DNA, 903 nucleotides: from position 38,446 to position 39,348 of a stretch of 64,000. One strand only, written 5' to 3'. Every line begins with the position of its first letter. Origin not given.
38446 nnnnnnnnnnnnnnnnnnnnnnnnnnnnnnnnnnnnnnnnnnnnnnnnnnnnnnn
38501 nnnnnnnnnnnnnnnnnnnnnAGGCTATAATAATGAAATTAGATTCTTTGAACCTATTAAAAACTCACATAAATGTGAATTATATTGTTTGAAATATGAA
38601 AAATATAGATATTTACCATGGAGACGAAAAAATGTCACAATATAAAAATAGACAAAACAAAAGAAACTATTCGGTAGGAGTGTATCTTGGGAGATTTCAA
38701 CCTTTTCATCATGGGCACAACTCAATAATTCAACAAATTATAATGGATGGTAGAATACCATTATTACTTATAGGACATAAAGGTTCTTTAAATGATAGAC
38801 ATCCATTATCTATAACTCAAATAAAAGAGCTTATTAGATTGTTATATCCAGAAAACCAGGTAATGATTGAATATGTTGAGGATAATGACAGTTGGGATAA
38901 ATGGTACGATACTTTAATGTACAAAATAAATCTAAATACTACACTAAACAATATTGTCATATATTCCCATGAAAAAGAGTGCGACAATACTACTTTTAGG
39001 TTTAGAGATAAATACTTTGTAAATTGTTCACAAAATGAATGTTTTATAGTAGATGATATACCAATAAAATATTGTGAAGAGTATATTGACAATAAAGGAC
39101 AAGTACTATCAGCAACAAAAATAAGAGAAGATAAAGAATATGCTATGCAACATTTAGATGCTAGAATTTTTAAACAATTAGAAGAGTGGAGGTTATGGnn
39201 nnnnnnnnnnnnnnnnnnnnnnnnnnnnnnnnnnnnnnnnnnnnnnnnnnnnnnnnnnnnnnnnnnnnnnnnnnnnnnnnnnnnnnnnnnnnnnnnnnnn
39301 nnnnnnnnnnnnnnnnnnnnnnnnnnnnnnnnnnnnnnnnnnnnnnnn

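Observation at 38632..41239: NAD+ salvage/reconstitution cluster: NMNAT, Nudix hydrolase and nicotinamide phosphoribosyltransferase in overlapping genes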

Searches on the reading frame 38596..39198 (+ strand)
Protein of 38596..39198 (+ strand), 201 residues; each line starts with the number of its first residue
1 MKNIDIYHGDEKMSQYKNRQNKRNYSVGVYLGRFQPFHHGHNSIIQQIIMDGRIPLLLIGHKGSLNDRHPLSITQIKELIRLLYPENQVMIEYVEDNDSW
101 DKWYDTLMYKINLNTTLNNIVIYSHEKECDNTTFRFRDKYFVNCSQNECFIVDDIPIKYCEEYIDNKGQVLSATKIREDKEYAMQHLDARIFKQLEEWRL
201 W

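Call 3: search_protein_families(library=pfam, proteins=[window:38596-39198:+], max_evalue=0.1)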
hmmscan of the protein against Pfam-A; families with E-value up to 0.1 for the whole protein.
window:38596-39198:+ (201 aa): 1 family
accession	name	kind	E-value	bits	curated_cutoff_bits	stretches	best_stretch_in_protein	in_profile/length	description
PF01467.32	CTP_transf_like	-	0.00094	19.8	21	1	29-66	1-39/133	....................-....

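Call 4: search_protein_families(library=ncbifam, proteins=[window:38596-39198:+], max_evalue=0.1)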
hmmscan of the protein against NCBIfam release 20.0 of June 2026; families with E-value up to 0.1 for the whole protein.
window:38596-39198:+ (201 aa): 16 families
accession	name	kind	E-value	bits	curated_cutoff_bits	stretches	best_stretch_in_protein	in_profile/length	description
NF003791.0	PRK05379.2-3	equivalog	2.3e-10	40.2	409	1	23-129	3-115/340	bifunctional nicotinamide-nucleotide adenylyltransferase/Nudix hydroxylase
NF003786.0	PRK05379.1-2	equivalog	1.4e-09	37.7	397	1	18-127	7-115/354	bifunctional nicotinamide-nucleotide adenylyltransferase/Nudix hydroxylase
TIGR01527.1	arch_NMN_Atrans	equivalog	4.6e-06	26.3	181.2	1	28-71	2-46/167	nicotinamide-nucleotide adenylyltransferase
NF002243.0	PRK01153.1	subfamily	5e-06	26.2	127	1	28-61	3-36/175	nicotinamide-nucleotide adenylyltransferase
NF003787.0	PRK05379.1-4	equivalog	1.5e-05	24.1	449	1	20-159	4-152/346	bifunctional nicotinamide-nucleotide adenylyltransferase/Nudix hydroxylase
TIGR01526.1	nadR_NMN_Atrans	equivalog_domain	3.2e-05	23.3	341.15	1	27-132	3-114/325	nicotinamide-nucleotide adenylyltransferase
TIGR00125.1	cyt_tran_rel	domain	8.5e-05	22.7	27.7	1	27-48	1-22/65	adenylyltransferase/cytidyltransferase family protein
NF003785.0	PRK05379.1-1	equivalog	0.00012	21.4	418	1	25-128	2-113/347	bifunctional nicotinamide-nucleotide adenylyltransferase/Nudix hydroxylase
NF003788.0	PRK05379.1-5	equivalog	0.00022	20.6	354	1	24-75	4-56/351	bifunctional nicotinamide-nucleotide adenylyltransferase/Nudix hydroxylase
NF010365.0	PRK13793.1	equivalog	0.0016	18.1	198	1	28-108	7-91/196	nicotinate-nicotinamide nucleotide adenylyltransferase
NF005988.0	PRK08099.1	equivalog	0.0048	16.1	201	1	19-47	58-86/411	multifunctional transcriptional regulator/nicotinamide-nucleotide adenylyltransferase/ribosylnicotinamide kinase NadR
NF003790.0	PRK05379.2-2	equivalog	0.0068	15.5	403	1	19-105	15-100/354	bifunctional nicotinamide mononucleotide adenylyltransferase/ADP-ribose pyrophosphatase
NF003789.0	PRK05379.2-1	equivalog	0.0095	15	355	1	25-81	7-64/312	bifunctional nicotinamide mononucleotide adenylyltransferase/ADP-ribose pyrophosphatase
NF000843.0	PRK00071.2-2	equivalog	0.018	14.5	240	0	19-48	6-35/212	nicotinate-nucleotide adenylyltransferase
NF001985.0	PRK00777.1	subfamily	0.021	14.9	104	0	32-52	11-31/157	pantetheine-phosphate adenylyltransferase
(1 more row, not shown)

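Call 5: search_protein_families(library=phrogs, proteins=[window:38596-39198:+], max_evalue=0.01)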
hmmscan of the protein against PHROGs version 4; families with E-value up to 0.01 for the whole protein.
window:38596-39198:+ (201 aa): 3 families
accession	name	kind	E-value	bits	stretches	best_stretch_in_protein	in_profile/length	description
phrog_395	-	other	6.2e-11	43.7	1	19-179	5-164/373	cytidyltransferase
phrog_3041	-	other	5.6e-07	29.3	1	17-178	42-197/678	cytidyltransferase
phrog_3462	-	moron, auxiliary metabolic gene and host takeover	0.00018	21.8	1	26-132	3-119/346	nicotinamide-nucleotide adenylyltransferase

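Call 7: search_solved_structures(query=window:38596-39198:+, max_evalue=1, show_alignments=2)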
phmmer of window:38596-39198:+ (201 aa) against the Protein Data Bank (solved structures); distinct sequences matched with E-value up to 1: 12.
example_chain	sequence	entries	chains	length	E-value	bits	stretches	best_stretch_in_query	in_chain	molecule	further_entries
2qjt_B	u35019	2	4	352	1e-05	28.5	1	25-135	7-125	Nicotinamide-nucleotide adenylyltransferase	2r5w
6gye_A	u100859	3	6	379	1.8e-05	27.7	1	24-187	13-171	Nicotinamide-nucleotide adenylyltransferase NadR family / Ribosylnicotinamide kinase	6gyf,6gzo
2qjo_A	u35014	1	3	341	2.8e-05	27.1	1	24-131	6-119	Bifunctional NMN adenylyltransferase/Nudix hydrolase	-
1f9a_A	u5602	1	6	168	0.017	18.1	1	28-71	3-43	HYPOTHETICAL PROTEIN MJ0541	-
1ej2_A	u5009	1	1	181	0.065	16.1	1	28-62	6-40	NICOTINAMIDE MONONUCLEOTIDE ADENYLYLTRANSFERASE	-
1m8j_A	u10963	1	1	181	0.066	16.1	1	28-62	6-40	Nicotinamide-nucleotide Adenylyltransferase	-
4yp5_A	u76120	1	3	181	0.066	16.1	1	28-62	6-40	Nicotinamide-nucleotide adenylyltransferase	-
4yp7_A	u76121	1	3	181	0.11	15.4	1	28-60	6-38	Nicotinamide-nucleotide adenylyltransferase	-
1m8g_A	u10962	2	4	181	0.17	14.7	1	28-62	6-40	Nicotinamide-nucleotide Adenylyltransferase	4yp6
1o65_A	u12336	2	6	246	0.21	14.5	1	20-64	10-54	Hypothetical protein yiiM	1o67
5yhi_A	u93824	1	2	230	0.44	13.4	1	22-64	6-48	Protein YiiM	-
1m8f_A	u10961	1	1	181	0.45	13.4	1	28-62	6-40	nicotinamide-nucleotide adenylyltransferase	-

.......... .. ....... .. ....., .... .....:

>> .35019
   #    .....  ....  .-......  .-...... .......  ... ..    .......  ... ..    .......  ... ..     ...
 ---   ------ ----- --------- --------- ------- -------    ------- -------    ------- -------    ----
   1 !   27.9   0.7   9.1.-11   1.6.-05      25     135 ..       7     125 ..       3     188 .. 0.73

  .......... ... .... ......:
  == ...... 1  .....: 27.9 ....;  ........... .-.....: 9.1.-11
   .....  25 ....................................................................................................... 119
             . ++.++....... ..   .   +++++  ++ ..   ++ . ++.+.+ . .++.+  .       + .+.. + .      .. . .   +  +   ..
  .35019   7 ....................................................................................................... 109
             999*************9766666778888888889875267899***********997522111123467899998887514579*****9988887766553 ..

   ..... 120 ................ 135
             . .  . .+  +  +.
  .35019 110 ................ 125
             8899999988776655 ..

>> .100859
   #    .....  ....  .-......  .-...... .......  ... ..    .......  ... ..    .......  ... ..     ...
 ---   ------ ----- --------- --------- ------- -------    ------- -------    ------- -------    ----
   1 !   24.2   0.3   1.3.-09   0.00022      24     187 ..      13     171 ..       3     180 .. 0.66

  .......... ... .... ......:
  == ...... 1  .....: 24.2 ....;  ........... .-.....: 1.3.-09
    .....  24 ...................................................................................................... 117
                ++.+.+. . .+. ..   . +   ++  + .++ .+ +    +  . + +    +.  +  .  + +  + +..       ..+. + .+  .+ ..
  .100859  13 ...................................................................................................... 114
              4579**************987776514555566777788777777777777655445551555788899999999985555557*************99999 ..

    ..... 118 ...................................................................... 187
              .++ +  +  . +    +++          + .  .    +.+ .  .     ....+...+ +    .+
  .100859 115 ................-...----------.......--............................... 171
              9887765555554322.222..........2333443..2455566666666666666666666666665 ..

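Call 10: search_dna_similar(query=window:38596-39198:+, collection=phages, mode=protein, max_rows=25, max_evalue=0.001)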
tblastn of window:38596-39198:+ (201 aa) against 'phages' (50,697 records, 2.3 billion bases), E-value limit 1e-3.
Records with a match: 14; places in all: 14; records where one place covers at least 80% of the query: 0.
Best place of each record, by identity: <60% 14.
By first word of the organism name: Ruegeria 2; Sphingobium 2; Ralstonia 2; Bacteroides 1; Vibrio 1; Phaeobacter 1; Bacteriophage 1; Roseobacter 1; Mesorhizobium 1; Pantoea 1; and 1 more.
By host as written in the record: - 4; Ruegeria pomeroyi DSS-3 3; Sphingobium sp. IP1 2; Bacteroides salyersiae BG8 1; Phaeobacter inhibens DSM 17395 1; Mesorhizobium loti R7ANS 1; Panteoa sp. Environmental Isolate 1; Rhodobacter capsulatus YW1 1.
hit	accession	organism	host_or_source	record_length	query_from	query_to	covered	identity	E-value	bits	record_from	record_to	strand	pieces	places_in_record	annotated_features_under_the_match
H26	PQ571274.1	Bacteroides phage BS-TP1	Bacteroides salyersiae BG8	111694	13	102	45%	34.3%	6e-8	57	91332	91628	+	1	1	cytidyltransferase | hypothetical protein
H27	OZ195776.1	Vibrio phage D479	Seawater and oysters mix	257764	12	110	49%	28.0%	5e-4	46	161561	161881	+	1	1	cytidyltransferase | hypothetical protein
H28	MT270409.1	Phaeobacter phage MD18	Phaeobacter inhibens DSM 17395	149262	24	103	40%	34.5%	2e-6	53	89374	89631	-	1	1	nicotinamide-nucleotide adenylyltransferase, NadM family / ADP-ribose ...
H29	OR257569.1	Ruegeria phage RpAliso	Ruegeria pomeroyi DSS-3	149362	14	103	45%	29.9%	2e-4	47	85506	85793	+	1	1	bifunctional nicotinamide mononucleotide adenylyltransferase/ ...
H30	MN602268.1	Bacteriophage DSS3_MAL1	-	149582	24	103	40%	33.3%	1e-5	51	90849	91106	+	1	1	bifunctional NMN adenylyltransferase/nudix hydrolase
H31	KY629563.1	Sphingobium phage Lacusarx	Sphingobium sp. IP1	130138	29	107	39%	32.5%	7e-6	52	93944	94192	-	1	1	bifunctional NMN adenylyltransferase/nudix hydrolase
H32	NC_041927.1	Sphingobium phage Lacusarx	Sphingobium sp. IP1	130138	29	107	39%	32.5%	7e-6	52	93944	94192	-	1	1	cytidyltransferase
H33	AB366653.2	Ralstonia phage phiRSL1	-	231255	19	87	34%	30.0%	6e-4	45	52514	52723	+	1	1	bifunctional NMN adenylyltransferase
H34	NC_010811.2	Ralstonia phage phiRSL1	-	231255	19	87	34%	30.0%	6e-4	45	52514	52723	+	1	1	cytidyltransferase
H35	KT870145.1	Roseobacter phage DSS3P8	Ruegeria pomeroyi DSS-3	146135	24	86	31%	32.8%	2e-5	50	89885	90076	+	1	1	NadM family nicotinamide-nucleotide adenylyltransferase / ADP-ribose ...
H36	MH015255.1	Ruegeria phage vB_RpoS-V10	Ruegeria pomeroyi DSS-3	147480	24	86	31%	32.8%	2e-5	50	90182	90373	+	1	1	bifunctional nicotinamide mononucleotide adenylyltransferase/ ...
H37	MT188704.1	Mesorhizobium phage Cp1R7A-A1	Mesorhizobium loti R7ANS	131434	27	103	38%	26.8%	5e-5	49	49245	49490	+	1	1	nicotinamide-nucleotide adenylyltransferase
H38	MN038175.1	Pantoea phage Phynn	Panteoa sp. Environmental Isolate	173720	21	80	30%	34.4%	4e-4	46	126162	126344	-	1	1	189: hydrolase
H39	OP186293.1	Rhodobacter phage RcXuper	Rhodobacter capsulatus YW1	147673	24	86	31%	31.3%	5e-5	49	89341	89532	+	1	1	bifunctional nicotinamide mononucleotide adenylyltransferase/ ...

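Call 17: find_homologous_proteins(query=window:38596-39198:+)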
Query window:38596-39198:+ (201 aa): 4 proteins with E <= 0.001 among 38 candidates.
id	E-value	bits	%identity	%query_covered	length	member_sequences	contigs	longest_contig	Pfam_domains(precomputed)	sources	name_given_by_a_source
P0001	1.9e-126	438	100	94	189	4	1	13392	-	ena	-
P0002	1.1e-93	331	79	89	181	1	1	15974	-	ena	-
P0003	1.4e-93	330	82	87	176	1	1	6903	-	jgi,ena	-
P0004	4.7e-54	201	78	56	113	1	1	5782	-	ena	-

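Call 33: search_protein_representatives(alignment_id=A1)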
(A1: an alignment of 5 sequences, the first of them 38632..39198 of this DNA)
Query: 5 sequences, 180 profile positions. Proteins with E-value up to 0.001 (for the whole library): 408; up to 1e-10: 87; up to 1e-30: 8. The best 150 are listed.
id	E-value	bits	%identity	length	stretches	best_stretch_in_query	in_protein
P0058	1.1e-51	191.4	-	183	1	4-180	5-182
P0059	3.9e-47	176.5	-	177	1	5-180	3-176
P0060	2.5e-38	147.9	-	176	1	3-177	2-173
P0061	3.0e-36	141.1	-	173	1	5-180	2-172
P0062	6.7e-35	136.7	-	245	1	4-179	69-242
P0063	1.5e-33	132.3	-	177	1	5-180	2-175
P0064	1.1e-31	126.2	-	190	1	5-177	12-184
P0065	5.9e-31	123.8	-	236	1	4-176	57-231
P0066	4.4e-30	121.0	-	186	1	3-180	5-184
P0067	1.4e-29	119.4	-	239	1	5-180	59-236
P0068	2.0e-29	118.9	-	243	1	2-175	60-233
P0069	4.2e-29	117.8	-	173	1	5-180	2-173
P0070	8.9e-29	116.8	-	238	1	3-176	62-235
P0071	3.1e-28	115.0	-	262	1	3-180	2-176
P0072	5.2e-28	114.2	-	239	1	4-176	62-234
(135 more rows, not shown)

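Call 42: get_annotated_region(hit=H28, flank=3000)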
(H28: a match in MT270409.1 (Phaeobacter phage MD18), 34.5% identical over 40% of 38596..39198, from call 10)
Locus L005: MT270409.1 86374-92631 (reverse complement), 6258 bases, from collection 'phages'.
description: Phaeobacter phage MD18, complete genome.
organism: Phaeobacter phage MD18 (NCBI taxid 2723761)
taxonomy: Viruses; Duplodnaviria; Heunggongvirae; Uroviricota; Caudoviricetes
host: Phaeobacter inhibens DSM 17395; source: -; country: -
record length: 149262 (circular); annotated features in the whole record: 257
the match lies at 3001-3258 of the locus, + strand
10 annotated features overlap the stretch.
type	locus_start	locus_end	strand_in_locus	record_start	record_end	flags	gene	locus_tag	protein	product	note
CDS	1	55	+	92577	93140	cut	-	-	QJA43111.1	hypothetical protein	-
CDS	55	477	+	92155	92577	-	-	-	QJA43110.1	hypothetical protein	-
CDS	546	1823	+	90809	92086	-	-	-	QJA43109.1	hypothetical protein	-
CDS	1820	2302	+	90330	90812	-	-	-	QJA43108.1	hypothetical protein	-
CDS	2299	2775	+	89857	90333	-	-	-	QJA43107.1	hypothetical protein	-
CDS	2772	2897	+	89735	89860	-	-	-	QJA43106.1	hypothetical protein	-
CDS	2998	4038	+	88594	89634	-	-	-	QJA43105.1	nicotinamide-nucleotide adenylyltransferase, NadM family / ADP-ribose pyrophosphatase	-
CDS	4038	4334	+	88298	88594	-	-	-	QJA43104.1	hypothetical protein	-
CDS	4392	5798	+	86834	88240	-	-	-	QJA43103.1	nicotinamide phosphoribosyltransferase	-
CDS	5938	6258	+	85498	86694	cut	-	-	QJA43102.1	hypothetical protein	-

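Call 43: get_annotated_region(hit=H26, flank=4000)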
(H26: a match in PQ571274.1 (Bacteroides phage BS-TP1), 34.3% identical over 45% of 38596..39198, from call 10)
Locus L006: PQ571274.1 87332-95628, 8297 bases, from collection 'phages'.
description: Bacteroides phage BS-TP1, complete genome.
organism: Bacteroides phage BS-TP1 (NCBI taxid 3385221)
taxonomy: Viruses
host: Bacteroides salyersiae BG8; source: sewage from septic tank; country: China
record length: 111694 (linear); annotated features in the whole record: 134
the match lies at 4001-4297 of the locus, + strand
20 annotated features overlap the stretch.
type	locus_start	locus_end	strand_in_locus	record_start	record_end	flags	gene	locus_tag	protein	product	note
CDS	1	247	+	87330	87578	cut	-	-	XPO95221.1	hypothetical protein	BS-TP1_gp88; BS-TP1_gp88; None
CDS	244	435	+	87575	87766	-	-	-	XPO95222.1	hypothetical protein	BS-TP1_gp89; BS-TP1_gp89; None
CDS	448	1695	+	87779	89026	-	-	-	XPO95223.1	ParA-like partition protein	BS-TP1_gp90; BS-TP1_gp90; Annot2=(structure alignment-afuniprot50) AF-J4KSH3-F1-model_v4 ATP-binding Mrp/Nbp35 family ...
CDS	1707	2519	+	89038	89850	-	-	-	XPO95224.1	radical SAM domain-containing protein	BS-TP1_gp91; BS-TP1_gp91; Annot2=(structure alignment-afuniprot50) AF-A0A415SV48-F1-model_v4 Radical SAM ...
CDS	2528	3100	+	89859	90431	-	-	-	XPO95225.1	entry and fusion IMV protein Cop-L5R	BS-TP1_gp92; BS-TP1_gp92; Annot2=(hmm profile search-phrog [Rank2]) phrog_15480 methyltransferase;Annot3=(structure ...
CDS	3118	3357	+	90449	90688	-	-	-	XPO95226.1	hypothetical protein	BS-TP1_gp93; BS-TP1_gp93; None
CDS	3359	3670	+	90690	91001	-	-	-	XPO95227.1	hypothetical protein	BS-TP1_gp94; BS-TP1_gp94; None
CDS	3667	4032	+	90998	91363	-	-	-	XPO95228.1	hypothetical protein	BS-TP1_gp95; BS-TP1_gp95; None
CDS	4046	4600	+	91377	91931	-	-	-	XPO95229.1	cytidyltransferase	BS-TP1_gp96; BS-TP1_gp96; Annot2=(structure alignment-afuniprot50) AF-A0A3L8ACV9-F1-model_v4 CTP_transf_like ...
CDS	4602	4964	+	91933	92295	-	-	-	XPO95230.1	hypothetical protein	BS-TP1_gp97; BS-TP1_gp97; None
CDS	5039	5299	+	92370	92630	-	-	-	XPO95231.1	hypothetical protein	BS-TP1_gp98; BS-TP1_gp98; None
CDS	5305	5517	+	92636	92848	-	-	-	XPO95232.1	DUF551 domain-containing protein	BS-TP1_gp99; BS-TP1_gp99; Annot2=(structure alignment-afuniprot50) AF-A0A5N9CV59-F1-model_v4 KOW domain-containing ...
CDS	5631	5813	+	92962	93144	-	-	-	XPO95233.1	hypothetical protein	BS-TP1_gp100; BS-TP1_gp100; None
CDS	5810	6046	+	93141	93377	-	-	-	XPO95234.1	type VI secretion protein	BS-TP1_gp101; BS-TP1_gp101; None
CDS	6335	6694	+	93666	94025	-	-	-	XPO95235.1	hypothetical protein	BS-TP1_gp102; BS-TP1_gp102; None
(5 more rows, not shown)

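Call 56: find_homologous_proteins(query=A3, max_evalue=0.00001)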
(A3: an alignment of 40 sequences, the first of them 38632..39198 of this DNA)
Query A3 (40 sequences) (189 aa, profile of the alignment): 120 proteins with E <= 0.00001 among 1060 candidates.
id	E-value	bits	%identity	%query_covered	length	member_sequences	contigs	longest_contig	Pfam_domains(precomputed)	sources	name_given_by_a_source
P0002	4.8e-61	224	79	94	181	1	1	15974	-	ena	-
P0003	2.9e-60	221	82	92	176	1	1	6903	-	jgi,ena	-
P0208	3.4e-60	221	33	89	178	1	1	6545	PF01467.33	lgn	-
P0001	4.1e-59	217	100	100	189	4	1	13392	-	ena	-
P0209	1.4e-58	216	34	90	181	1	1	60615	PF01467.33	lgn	-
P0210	2.2e-58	215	30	90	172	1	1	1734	PF01467.33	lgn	-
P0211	2.6e-58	215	34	90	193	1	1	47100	PF01467.33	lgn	-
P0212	3.1e-58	215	30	89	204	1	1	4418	PF01467.33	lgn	-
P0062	3.6e-58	214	38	97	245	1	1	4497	PF01467.33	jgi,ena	-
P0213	3.8e-58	214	35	90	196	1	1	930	PF01467.33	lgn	-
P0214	8.1e-58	213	32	92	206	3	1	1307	PF01467.33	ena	-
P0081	8.1e-58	213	35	90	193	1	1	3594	PF01467.33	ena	-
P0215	1.1e-57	213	29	89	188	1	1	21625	PF01467.33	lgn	-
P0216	1.1e-57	213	31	89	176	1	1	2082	PF01467.33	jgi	jgi:bifunctional NMN adenylyltransferase/nudix hydrolase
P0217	7.7e-57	210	35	90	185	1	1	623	PF01467.33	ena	-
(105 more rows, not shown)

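Call 65: predict_structure(alignment_id=A4)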
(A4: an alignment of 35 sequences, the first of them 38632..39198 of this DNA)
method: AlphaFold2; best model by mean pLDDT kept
length: 189 residues; sequences in the alignment: 35
mean_pLDDT: 92.5   pTM: 0.86
mean pLDDT of the five models: 92.5, 92.4, 92.1, 91.3, 90.9
residues with pLDDT >= 90: 154; 70-90: 24; 50-70: 10; < 50: 1
segments of 3 or more residues with pLDDT < 50: none
pLDDT, mean of each block of 10 residues (from residue 1): 54 89 96 97 96 93 98 97 96 96 90 92 98 97 94 85 96 97 98
secondary structure, 60 per line:
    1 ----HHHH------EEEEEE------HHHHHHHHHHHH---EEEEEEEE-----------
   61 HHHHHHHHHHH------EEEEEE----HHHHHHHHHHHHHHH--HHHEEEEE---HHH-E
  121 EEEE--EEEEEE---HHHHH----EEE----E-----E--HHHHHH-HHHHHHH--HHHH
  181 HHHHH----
elements in order: H5-8 E15-20 H27-38 E42-49 H61-71 E78-83 H88-102 E108-112 E120-124 E127-132 H136-140 E145-147 H161-166 H168-174 H177-185
